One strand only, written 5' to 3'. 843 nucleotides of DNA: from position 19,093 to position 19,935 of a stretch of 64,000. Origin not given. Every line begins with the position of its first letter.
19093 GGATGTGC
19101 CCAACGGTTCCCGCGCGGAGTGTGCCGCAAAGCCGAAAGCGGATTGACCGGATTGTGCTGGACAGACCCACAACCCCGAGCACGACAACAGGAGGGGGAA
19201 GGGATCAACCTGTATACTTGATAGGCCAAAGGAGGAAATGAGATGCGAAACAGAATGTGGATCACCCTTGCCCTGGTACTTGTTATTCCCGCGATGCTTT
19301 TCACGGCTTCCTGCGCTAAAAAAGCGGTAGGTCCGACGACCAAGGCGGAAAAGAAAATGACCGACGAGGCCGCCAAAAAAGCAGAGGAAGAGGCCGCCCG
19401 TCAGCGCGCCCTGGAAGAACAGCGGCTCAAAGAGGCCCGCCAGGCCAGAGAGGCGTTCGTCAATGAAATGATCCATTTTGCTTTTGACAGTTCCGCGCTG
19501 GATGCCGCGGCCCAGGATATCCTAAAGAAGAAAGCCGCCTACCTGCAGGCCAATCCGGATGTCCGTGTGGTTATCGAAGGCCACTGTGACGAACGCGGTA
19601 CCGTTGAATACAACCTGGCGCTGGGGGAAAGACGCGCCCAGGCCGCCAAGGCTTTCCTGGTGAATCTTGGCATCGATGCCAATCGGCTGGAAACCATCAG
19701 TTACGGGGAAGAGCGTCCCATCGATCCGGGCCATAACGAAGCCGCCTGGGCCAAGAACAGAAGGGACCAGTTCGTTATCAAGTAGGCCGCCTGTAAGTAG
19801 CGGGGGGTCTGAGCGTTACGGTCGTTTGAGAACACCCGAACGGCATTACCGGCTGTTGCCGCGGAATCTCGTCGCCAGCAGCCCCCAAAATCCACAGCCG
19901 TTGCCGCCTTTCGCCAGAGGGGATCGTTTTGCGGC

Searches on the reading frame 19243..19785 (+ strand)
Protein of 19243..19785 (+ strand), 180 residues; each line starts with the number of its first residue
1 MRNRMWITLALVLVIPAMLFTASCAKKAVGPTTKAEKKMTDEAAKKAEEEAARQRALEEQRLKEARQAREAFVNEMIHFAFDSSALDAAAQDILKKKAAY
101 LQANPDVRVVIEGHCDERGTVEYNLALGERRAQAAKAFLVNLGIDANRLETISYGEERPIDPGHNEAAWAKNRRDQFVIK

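Call 73: search_protein_families(library=pfam, proteins=[window:19243-19785:+], max_evalue=0.0001)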
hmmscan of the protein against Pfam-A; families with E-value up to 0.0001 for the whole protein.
window:19243-19785:+ (180 aa): 1 family
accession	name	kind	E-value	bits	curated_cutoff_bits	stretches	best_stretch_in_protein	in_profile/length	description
PF00691.25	OmpA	-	8e-23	81.1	27.2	1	79-173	2-98/98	OmpA family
